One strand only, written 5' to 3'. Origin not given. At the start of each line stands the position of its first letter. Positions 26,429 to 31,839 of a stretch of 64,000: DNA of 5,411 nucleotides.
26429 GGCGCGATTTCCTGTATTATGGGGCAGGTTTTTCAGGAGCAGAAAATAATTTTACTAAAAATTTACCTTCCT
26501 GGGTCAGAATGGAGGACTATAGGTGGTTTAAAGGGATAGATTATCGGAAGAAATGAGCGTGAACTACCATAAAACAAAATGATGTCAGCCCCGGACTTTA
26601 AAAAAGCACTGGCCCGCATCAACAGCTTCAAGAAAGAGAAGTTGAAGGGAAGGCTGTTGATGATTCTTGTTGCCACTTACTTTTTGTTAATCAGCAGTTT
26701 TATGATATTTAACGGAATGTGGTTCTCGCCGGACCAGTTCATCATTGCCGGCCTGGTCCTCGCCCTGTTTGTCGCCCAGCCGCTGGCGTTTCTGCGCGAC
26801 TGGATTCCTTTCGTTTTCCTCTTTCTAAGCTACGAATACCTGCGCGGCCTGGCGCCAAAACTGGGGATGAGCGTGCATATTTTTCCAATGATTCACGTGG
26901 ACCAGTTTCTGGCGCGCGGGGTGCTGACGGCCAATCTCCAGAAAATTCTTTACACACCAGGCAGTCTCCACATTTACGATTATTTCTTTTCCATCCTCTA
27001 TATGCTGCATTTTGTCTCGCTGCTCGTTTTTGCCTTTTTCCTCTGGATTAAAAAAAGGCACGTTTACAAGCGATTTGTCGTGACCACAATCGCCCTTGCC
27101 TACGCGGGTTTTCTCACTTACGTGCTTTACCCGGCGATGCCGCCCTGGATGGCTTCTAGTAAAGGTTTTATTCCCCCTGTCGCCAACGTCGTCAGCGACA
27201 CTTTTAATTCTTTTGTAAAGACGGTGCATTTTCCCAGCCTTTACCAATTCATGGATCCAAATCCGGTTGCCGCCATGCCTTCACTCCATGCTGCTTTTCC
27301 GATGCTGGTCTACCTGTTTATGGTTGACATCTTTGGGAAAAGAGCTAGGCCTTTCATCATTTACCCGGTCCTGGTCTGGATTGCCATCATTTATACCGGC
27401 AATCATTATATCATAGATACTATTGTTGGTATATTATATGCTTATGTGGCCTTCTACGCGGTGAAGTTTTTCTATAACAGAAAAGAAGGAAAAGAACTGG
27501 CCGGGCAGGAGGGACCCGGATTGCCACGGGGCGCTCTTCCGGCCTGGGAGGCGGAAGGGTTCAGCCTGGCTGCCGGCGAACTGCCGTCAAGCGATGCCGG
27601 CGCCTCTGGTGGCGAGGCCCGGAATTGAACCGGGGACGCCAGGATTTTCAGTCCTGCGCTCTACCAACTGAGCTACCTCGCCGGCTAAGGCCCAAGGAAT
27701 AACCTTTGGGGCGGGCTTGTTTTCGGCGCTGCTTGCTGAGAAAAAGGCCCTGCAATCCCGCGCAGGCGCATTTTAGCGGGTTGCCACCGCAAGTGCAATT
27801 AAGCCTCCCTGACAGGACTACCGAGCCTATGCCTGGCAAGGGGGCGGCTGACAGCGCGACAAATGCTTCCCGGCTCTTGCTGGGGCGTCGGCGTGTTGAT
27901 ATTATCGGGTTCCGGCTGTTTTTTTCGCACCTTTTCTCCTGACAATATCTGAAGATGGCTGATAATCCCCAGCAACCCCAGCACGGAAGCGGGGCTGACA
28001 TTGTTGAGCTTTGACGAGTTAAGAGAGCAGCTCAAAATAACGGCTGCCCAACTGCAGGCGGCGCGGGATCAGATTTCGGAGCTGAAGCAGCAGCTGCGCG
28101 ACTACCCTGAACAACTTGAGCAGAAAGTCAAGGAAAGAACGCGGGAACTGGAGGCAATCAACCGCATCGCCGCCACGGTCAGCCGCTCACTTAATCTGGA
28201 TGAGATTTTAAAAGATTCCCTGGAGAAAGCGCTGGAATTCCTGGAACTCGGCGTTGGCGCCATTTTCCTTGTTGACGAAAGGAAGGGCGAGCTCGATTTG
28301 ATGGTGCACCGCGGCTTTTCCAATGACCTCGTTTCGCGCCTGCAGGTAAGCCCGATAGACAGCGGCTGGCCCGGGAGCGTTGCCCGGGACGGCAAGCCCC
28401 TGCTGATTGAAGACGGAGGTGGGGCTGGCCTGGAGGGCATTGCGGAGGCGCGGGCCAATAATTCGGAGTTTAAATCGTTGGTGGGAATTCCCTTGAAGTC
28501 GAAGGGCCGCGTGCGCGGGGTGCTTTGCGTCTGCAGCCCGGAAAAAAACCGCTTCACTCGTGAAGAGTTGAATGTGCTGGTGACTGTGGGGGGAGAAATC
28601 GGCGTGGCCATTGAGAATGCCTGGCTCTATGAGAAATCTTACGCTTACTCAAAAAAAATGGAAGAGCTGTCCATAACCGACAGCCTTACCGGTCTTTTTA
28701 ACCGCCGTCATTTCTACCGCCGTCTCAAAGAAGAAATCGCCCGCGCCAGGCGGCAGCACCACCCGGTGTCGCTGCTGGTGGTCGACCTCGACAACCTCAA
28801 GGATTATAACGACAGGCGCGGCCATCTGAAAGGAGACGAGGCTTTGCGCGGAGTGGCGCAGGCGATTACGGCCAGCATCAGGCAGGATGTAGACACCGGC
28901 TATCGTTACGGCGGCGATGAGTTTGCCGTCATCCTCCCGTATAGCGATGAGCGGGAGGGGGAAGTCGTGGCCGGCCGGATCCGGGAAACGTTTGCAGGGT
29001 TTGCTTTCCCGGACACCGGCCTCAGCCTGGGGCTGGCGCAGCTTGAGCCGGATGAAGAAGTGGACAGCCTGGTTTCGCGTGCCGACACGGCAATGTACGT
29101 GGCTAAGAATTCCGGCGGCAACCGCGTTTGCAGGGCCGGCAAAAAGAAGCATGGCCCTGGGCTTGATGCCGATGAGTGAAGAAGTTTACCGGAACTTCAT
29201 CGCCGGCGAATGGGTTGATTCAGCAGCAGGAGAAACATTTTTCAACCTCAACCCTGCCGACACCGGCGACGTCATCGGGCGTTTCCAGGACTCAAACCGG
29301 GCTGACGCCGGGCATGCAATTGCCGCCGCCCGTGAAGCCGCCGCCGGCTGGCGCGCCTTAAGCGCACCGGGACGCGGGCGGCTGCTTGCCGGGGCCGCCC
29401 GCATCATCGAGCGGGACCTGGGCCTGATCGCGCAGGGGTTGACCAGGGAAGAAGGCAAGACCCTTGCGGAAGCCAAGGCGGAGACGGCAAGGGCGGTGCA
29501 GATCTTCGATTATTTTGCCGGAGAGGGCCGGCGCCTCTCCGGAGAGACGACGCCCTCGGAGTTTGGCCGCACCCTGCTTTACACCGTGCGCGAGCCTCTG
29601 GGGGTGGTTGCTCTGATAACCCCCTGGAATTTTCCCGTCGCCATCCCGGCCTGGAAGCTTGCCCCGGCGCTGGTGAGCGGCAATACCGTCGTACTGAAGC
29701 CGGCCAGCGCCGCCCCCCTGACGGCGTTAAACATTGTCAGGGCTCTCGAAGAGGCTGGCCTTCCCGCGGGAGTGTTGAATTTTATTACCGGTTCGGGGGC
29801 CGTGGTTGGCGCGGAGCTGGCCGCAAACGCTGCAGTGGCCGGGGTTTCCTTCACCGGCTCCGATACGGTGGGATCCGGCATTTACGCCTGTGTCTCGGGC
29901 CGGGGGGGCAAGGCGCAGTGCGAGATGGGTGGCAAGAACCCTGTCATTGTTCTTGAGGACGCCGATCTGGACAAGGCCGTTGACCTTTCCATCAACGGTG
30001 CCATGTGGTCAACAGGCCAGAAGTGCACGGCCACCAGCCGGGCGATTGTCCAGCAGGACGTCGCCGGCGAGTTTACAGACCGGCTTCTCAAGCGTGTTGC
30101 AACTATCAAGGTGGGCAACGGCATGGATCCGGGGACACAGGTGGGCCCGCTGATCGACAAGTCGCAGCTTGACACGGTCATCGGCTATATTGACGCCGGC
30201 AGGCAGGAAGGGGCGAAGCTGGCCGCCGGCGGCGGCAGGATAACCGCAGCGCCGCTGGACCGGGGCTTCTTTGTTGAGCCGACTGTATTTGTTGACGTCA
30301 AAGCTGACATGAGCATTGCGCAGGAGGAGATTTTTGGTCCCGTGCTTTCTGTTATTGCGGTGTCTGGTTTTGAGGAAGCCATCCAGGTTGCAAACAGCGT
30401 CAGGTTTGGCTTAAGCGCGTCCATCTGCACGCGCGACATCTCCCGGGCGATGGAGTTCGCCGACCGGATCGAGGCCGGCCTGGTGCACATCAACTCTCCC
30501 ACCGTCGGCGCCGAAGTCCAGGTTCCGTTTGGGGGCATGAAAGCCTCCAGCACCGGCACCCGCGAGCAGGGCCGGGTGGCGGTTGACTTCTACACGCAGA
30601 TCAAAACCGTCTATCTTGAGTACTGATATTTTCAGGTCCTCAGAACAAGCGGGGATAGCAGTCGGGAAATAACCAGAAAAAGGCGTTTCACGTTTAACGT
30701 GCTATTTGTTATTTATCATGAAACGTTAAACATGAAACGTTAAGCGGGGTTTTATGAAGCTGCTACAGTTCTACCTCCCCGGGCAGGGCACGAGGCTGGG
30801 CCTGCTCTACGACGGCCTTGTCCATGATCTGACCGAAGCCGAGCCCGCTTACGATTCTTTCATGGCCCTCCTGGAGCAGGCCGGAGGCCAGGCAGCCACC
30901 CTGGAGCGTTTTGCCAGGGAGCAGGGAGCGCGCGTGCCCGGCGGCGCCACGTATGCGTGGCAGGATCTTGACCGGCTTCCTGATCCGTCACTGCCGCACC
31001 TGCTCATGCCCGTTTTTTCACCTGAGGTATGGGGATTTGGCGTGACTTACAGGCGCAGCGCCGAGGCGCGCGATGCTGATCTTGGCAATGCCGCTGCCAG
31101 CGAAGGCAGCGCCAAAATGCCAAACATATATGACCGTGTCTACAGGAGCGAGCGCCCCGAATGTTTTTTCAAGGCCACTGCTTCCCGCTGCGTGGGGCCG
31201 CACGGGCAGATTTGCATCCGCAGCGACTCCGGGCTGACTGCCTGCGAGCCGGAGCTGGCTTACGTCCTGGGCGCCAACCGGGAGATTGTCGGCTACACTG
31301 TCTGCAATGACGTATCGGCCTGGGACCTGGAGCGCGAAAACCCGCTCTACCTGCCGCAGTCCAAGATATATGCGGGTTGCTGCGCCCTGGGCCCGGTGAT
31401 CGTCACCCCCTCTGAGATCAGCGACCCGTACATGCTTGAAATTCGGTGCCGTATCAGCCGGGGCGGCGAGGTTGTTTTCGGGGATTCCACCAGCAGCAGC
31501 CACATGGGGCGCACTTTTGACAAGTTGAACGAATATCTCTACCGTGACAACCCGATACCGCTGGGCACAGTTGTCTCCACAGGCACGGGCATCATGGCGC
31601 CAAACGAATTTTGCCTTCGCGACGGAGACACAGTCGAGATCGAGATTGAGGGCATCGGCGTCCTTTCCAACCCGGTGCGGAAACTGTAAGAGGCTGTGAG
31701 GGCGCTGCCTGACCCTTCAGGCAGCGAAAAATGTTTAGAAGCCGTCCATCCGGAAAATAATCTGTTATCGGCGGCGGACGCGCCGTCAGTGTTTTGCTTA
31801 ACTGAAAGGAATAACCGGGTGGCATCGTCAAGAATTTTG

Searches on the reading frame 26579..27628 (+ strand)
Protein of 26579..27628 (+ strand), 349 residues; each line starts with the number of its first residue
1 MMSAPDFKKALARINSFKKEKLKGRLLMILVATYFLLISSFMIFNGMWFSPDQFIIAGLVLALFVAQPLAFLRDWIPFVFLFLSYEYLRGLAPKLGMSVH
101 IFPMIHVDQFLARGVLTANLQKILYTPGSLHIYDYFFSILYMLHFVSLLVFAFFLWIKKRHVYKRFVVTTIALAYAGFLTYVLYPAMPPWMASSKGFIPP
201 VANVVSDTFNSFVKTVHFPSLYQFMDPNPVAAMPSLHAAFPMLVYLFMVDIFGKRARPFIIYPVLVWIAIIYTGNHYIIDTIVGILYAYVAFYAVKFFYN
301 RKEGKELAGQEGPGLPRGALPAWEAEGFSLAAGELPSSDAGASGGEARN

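Call 45: search_protein_families(library=pfam, proteins=[window:26579-27628:+], max_evalue=0.00001)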
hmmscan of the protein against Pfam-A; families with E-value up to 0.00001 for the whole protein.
window:26579-27628:+ (349 aa): 2 families
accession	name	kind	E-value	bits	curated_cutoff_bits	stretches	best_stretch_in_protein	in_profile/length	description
PF14378.12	PAP2_3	-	7.8e-28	98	27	1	135-294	30-190/190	PAP2 superfamily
PF01569.27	PAP2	-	6.4e-09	36.1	27.2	1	230-301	48-127/130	PAP2 superfamily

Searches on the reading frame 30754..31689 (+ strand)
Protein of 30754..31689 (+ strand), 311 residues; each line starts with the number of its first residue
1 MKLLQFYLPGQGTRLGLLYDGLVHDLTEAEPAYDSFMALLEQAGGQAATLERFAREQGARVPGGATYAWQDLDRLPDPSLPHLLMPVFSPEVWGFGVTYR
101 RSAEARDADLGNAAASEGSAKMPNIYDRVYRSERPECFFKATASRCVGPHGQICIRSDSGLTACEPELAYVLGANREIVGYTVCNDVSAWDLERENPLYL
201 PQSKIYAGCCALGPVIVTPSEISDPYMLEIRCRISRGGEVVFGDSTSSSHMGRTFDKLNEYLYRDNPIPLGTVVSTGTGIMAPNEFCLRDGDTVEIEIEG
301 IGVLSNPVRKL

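Call 45: search_protein_families(library=pfam, proteins=[window:30754-31689:+], max_evalue=0.00001)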
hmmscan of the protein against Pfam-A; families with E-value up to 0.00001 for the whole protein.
window:30754-31689:+ (311 aa): 1 family
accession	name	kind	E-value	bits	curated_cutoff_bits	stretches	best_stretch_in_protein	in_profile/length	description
PF01557.24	FAA_hydrolase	-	8.8e-27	94.6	23.9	1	134-309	31-214/214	Fumarylacetoacetate (FAA) hydrolase C-terminal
